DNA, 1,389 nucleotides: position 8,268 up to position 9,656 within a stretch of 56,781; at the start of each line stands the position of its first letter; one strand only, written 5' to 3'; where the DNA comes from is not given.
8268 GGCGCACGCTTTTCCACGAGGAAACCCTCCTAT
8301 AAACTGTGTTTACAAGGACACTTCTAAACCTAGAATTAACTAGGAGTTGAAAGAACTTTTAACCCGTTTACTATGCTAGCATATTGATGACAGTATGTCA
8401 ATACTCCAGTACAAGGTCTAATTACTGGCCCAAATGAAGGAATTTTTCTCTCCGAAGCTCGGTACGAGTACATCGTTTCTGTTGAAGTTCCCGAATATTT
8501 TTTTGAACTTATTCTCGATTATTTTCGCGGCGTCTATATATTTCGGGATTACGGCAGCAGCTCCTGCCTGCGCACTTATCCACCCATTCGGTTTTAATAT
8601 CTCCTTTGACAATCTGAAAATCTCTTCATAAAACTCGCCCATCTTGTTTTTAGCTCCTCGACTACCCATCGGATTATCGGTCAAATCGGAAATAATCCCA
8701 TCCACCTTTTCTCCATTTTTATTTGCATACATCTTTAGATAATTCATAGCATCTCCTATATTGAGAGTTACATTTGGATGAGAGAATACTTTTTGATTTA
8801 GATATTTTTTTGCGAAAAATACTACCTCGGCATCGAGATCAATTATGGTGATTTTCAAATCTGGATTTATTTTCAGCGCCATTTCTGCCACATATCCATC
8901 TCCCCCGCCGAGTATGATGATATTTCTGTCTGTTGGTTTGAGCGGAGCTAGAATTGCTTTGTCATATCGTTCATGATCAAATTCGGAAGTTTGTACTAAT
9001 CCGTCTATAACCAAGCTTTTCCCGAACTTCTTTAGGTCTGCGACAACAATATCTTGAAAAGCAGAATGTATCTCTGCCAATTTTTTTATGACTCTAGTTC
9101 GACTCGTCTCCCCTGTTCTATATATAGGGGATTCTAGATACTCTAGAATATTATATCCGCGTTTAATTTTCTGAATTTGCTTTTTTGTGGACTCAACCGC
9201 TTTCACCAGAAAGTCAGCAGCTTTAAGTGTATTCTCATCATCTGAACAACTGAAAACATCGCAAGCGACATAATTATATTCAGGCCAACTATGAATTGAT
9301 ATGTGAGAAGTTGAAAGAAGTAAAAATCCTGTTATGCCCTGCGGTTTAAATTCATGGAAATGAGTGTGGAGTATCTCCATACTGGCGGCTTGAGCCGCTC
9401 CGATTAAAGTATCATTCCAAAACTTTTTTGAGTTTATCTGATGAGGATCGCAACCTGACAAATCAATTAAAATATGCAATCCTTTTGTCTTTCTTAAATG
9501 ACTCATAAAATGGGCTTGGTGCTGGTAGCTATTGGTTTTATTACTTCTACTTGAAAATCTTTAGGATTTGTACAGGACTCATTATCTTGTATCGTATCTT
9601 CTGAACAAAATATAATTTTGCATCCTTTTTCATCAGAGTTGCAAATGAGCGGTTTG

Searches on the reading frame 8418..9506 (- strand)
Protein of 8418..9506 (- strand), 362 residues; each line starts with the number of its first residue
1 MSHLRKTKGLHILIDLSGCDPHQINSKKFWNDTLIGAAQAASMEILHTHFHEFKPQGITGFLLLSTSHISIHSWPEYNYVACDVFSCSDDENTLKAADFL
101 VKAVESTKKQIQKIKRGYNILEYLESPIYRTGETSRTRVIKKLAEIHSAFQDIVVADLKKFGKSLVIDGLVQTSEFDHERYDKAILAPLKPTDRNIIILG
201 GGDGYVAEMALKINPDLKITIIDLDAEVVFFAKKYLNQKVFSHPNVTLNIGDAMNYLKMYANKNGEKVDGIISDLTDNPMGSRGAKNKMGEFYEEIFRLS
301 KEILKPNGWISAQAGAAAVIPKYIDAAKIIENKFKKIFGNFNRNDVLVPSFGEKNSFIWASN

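Call 9: search_protein_families(library=ncbifam, proteins=[window:8418-9506:-], max_evalue=0.01)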
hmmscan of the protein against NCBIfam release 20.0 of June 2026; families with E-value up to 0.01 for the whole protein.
window:8418-9506:- (362 aa): 10 families
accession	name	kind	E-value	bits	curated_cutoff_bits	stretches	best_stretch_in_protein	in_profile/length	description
TIGR03330.1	SAM_DCase_Bsu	equivalog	1.6e-33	115.4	75.65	1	7-117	2-112/112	adenosylmethionine decarboxylase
NF002010.0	PRK00811.1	equivalog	4.7e-33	114.7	260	1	136-361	19-238/287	polyamine aminopropyltransferase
TIGR00417.1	speE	equivalog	5.5e-30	104.5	249.55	1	135-362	12-232/271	spermidine synthase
NF002956.0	PRK03612.1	equivalog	4.2e-23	81.5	472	1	145-353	246-453/522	polyamine aminopropyltransferase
NF002435.0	PRK01581.1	equivalog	2.2e-12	46.7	537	1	145-361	102-312/374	polyamine aminopropyltransferase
TIGR01177.1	TIGR01177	hypoth_equivalog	6.6e-06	25.7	316.55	1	222-341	210-315/330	TIGR01177 family methyltransferase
NF041658.1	ornithlipidmtase_OlsG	equivalog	0.00013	21.7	350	1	194-309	42-146/191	ornithine lipid N-methyltransferase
TIGR04371.1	methyltran_NanM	subfamily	0.00039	20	44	1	194-246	151-201/273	putative sugar O-methyltransferase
TIGR03534.1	RF_mod_PrmC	equivalog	0.0026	17.2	199.1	0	186-273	81-162/253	peptide chain release factor N(5)-glutamine methyltransferase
NF003380.0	PRK04457.1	equivalog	0.0069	15.4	304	0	190-262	67-138/265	polyamine aminopropyltransferase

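Call 10: search_protein_families(library=pfam, proteins=[window:8418-9506:-], max_evalue=0.01)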
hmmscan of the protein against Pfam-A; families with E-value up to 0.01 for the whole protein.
window:8418-9506:- (362 aa): 10 families
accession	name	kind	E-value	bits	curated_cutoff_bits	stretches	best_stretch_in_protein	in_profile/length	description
PF02675.21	AdoMet_dc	-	6.1e-34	117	25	1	11-117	1-107/107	S-adenosylmethionine decarboxylase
PF01564.23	Spermine_synth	-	1.2e-23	84.1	22.9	1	190-355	16-170/186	Spermine/spermidine synthase domain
PF05175.20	MTS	-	7.5e-07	29.4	23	1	186-311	24-137/170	Methyltransferase small domain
PF17284.7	Spermine_synt_N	-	4.4e-06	26.9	22.1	1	136-175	14-53/53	Spermidine synthase tetramerisation domain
PF13847.12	Methyltransf_31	-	8.4e-06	26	27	1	199-314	10-111/145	Methyltransferase domain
PF08242.18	Methyltransf_12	-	0.00068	20.8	30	1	199-254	3-59/98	Methyltransferase domain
PF01596.23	Methyltransf_3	-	0.0007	19.4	22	1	195-269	47-122/204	O-methyltransferase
PF01170.24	UPF0020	-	0.00093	19.4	22.3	1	207-329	67-181/197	RMKL-like, methyltransferase domain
PF00891.24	Methyltransf_2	-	0.0023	17.7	22.3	1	195-253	65-120/210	O-methyltransferase domain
PF13649.12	Methyltransf_25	-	0.0033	18.5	27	1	198-273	3-70/97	Methyltransferase domain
